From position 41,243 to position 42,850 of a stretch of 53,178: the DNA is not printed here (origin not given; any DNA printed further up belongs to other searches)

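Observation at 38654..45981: A complete phosphorelay interleaved gene by gene with two TMTC-like GT-C/TPR glycosyltransferases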

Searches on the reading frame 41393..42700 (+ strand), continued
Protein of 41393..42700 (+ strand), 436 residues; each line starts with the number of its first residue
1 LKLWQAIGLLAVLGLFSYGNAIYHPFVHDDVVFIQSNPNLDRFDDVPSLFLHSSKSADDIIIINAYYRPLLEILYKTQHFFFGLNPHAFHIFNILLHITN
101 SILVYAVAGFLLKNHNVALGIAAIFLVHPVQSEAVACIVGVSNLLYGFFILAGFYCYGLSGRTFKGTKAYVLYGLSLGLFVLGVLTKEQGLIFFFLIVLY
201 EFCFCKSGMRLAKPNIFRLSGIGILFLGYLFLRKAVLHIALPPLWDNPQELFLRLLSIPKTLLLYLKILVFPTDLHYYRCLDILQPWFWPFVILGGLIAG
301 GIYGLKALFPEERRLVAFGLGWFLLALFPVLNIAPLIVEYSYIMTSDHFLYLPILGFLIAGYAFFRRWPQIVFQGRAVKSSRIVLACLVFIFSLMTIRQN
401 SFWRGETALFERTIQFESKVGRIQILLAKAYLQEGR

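Call 44: fold_search(model_id=the predicted structure, library=pdb)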
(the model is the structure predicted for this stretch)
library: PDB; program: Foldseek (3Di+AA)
matches with E <= 10: 183; with E <= 0.001: 1
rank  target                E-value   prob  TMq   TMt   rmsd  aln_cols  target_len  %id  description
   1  9i5k_A                6.3e-04  1.00  0.54  0.47  11.6       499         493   15  Structure of the Chaetomium thermophilum Pmt4 homodimer (C2 symmetry) (released 2025-12-24)
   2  6ftg_5                1.3e-03  1.00  0.50  0.35  15.8       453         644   13  Subtomogram average of OST-containing ribosome-translocon complexes from canine rough microsomal membranes (released 2018-03-21)
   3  6p25_B                2.8e-03  1.00  0.39  0.25   5.6       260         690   15  Structure of S. cerevisiae protein O-mannosyltransferase Pmt1-Pmt2 complex bound to the sugar donor and a peptide acce (released 2019-07-10)
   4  7e9s_A                4.7e-03  1.00  0.50  0.27  11.7       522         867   11  Archaeal oligosaccharyltransferase AglB from Archaeoglobus fulgidus in complex with an inhibitory peptide and a dolich (released 2021-09-08)
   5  9e61_B                5.3e-03  1.00  0.40  0.24   5.4       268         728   13  Cryo-EM structure of Saccharomyces cerevisiae Pmt4 apo form (released 2025-10-15)
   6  6gxc_A                5.3e-03  1.00  0.48  0.31  10.1       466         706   10  Bacterial oligosaccharyltransferase PglB in complex with an inhibitory peptide and a reactive lipid-linked oligosaccha (released 2018-11-14)
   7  3waj                  6.0e-03  1.00  0.53  0.30  12.6       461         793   13  Crystal structure of the Archaeoglobus fulgidus oligosaccharyltransferase (O29867_ARCFU) complex with Zn and sulfate (released 2013-10-30)
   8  9e61_A                6.3e-03  1.00  0.40  0.24   5.3       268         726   14  Cryo-EM structure of Saccharomyces cerevisiae Pmt4 apo form (released 2025-10-15)
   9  9e6i_B                6.8e-03  1.00  0.40  0.24   5.4       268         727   13  Cryo-EM structure of Saccharomyces cerevisiae Pmt4-Ccw5 complex (released 2025-10-15)
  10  5ogl_A                8.1e-03  1.00  0.47  0.30  10.5       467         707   11  Structure of bacterial oligosaccharyltransferase PglB in complex with an acceptor peptide and an lipid-linked oligosac (released 2017-10-25)
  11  6p25_A                8.4e-03  1.00  0.41  0.25   4.9       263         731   17  Structure of S. cerevisiae protein O-mannosyltransferase Pmt1-Pmt2 complex bound to the sugar donor and a peptide acce (released 2019-07-10)
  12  5ezm                  1.5e-02  1.00  0.44  0.36  10.2       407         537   14  Crystal Structure of ArnT from Cupriavidus metallidurans in the apo state (released 2016-02-17)
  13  5f15                  1.5e-02  1.00  0.44  0.36  12.6       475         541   12  Crystal Structure of ArnT from Cupriavidus metallidurans bound to Undecaprenyl phosphate (released 2016-02-17)
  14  3wak                  1.8e-02  1.00  0.52  0.28  13.2       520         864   12  Crystal structure of the Archaeoglobus fulgidus oligosaccharyltransferase (O29867_ARCFU) in the apo form (released 2013-10-30)
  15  9i5l_A                2.5e-02  1.00  0.38  0.24   6.3       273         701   14  Structure of the Chaetomium thermophilum Pmt4 homodimer (C1 symmetry) (released 2025-12-24)
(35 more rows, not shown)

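Call 57: search_protein_families(library=pfam, alignment_id=A2, max_evalue=1)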
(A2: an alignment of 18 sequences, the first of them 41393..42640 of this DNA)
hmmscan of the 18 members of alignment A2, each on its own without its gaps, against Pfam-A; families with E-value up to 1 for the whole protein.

A. member 1, window:41393-42640:+ (416 aa): 0 families

B. families by the number of members that match (of 18 scanned): 11 families
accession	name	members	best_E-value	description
PF13231.12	PMT_2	6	8e-08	Dolichyl-phosphate-mannose-protein mannosyltransferase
PF11847.13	GT-C_AftD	1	9.1e-05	Alpha-(1->3)-arabinofuranosyltransferase, N-terminal GT-C domain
PF19447.4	DUF5985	1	0.0011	Family of unknown function (DUF5985)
PF07695.17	7TMR-DISM_7TM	1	0.0026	7TM diverse intracellular signalling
PF24661.1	DUF7649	1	0.032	Domain of unknown function (DUF7649)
PF24284.1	DUF7472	1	0.075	Family of unknown function (DUF7472)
PF16996.10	Asp4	1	0.28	Accessory secretory protein Sec Asp4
PF17870.6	Insulin_TMD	1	0.33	Insulin receptor trans-membrane segment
PF11833.13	CPP1-like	1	0.44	Protein CHAPERONE-LIKE PROTEIN OF POR1-like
PF20966.2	MASE6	1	0.8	MASE6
PF19868.4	DUF6341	1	0.89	Family of unknown function (DUF6341)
